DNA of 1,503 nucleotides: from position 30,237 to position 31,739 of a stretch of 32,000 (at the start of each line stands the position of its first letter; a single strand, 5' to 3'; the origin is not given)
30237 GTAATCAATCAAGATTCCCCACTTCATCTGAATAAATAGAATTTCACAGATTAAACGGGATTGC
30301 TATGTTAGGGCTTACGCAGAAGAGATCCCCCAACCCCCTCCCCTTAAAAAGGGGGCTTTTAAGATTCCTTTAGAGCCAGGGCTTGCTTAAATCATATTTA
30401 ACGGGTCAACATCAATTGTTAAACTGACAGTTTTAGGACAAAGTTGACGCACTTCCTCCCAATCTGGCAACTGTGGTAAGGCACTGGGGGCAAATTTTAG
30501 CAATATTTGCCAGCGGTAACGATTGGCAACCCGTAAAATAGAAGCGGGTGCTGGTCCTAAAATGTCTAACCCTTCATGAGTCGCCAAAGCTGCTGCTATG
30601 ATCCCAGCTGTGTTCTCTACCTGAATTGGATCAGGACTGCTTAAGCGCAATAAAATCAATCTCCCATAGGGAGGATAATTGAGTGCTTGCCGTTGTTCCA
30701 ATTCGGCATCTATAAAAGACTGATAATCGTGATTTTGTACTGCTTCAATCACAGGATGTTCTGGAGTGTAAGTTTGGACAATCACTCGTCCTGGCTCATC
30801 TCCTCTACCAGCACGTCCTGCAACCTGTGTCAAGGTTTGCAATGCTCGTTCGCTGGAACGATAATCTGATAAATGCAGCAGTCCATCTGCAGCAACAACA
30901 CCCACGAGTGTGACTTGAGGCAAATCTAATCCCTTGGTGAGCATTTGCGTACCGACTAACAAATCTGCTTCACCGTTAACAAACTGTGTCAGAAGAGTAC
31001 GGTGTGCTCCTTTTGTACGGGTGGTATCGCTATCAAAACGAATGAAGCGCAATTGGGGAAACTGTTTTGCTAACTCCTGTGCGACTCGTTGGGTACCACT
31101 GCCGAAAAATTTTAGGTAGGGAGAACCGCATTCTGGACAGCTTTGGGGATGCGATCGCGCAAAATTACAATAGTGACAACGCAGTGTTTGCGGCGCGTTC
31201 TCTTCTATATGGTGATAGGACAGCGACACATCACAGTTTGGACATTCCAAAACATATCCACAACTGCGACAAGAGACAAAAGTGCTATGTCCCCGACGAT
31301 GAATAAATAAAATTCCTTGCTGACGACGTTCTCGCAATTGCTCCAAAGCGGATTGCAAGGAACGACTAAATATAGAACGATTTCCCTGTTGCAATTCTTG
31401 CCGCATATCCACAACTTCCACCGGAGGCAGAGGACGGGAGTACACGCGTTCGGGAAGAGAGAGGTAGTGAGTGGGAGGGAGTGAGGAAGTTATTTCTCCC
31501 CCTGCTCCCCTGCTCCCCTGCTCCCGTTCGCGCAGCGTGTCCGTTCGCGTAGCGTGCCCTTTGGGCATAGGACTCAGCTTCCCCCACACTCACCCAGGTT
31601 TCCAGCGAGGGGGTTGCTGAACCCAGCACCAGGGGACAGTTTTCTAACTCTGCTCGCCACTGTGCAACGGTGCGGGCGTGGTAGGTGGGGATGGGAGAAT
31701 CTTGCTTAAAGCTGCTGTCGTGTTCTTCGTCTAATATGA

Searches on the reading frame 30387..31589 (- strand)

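Call 3: search_protein_families(library=pfam, proteins=[window:30387-31589:-])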
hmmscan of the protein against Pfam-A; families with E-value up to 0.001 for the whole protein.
window:30387-31589:- (400 aa): 3 families
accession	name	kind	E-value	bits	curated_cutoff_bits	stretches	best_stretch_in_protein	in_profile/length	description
PF18074.6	PriA_C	-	7.3e-19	68.8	26.9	1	307-396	1-95/95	Primosomal protein N C-terminal domain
PF00271.37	Helicase_C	-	1.9e-08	35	23.5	1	167-262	26-108/110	Helicase conserved C-terminal domain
PF18319.7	Zn_ribbon_PriA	-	9.6e-08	32.3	26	1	116-144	1-25/27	PriA DNA helicase Cys-rich region (CRR) domain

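Call 4: search_protein_families(library=ncbifam, proteins=[window:30387-31589:-])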
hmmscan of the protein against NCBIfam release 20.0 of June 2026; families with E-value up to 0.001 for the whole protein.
window:30387-31589:- (400 aa): 18 families
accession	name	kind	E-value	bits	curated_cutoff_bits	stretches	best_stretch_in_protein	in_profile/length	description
NF004066.1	PRK05580.1-3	equivalog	1.7e-174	582.2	813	1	40-399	427-788/788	primosomal protein N'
TIGR00595.1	priA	equivalog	2e-128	429.1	230.35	1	41-397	153-509/509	replication restart helicase PriA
NF004068.0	PRK05580.1-5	equivalog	2.8e-103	346.5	1249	1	43-399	436-794/795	primosomal protein N'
NF004067.0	PRK05580.1-4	equivalog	8e-98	328.7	763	1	42-399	379-736/737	primosomal protein N'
NF004070.0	PRK05580.2-2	equivalog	2.3e-97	326.9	921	1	43-398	375-727/729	primosomal protein N'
NF004065.0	PRK05580.1-1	equivalog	6e-81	272.7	858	1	57-398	388-730/731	primosomal protein N'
NF004071.0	PRK05580.2-3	equivalog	6e-76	255.9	1105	1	43-367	380-700/735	primosomal protein N'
NF004072.0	PRK05580.2-4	equivalog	6.2e-73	246.1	1030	1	43-398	295-646/648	primosomal protein N'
NF004069.0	PRK05580.2-1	equivalog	7.2e-72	242.7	767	1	70-399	297-611/612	primosomal protein N'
NF011453.0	PRK14873.1-3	equivalog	4.3e-22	78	812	1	81-366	362-617/653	primosome assembly protein PriA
NF011452.0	PRK14873.1-2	equivalog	8.9e-18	63.8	980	1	55-350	370-643/708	primosomal protein N'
NF011455.0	PRK14873.1-5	equivalog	2.6e-17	62.4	969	1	74-308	352-578/675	primosomal protein N'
NF011454.0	PRK14873.1-4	equivalog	4.2e-12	45.2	951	1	77-313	342-561/651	primosomal protein N'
NF003673.1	PRK05298.1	equivalog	6.9e-09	34.6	743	1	168-278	454-556/653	excinuclease ABC subunit UvrB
TIGR00631.1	uvrb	equivalog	2.4e-08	32.7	750.1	1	195-280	480-558/658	excinuclease ABC subunit UvrB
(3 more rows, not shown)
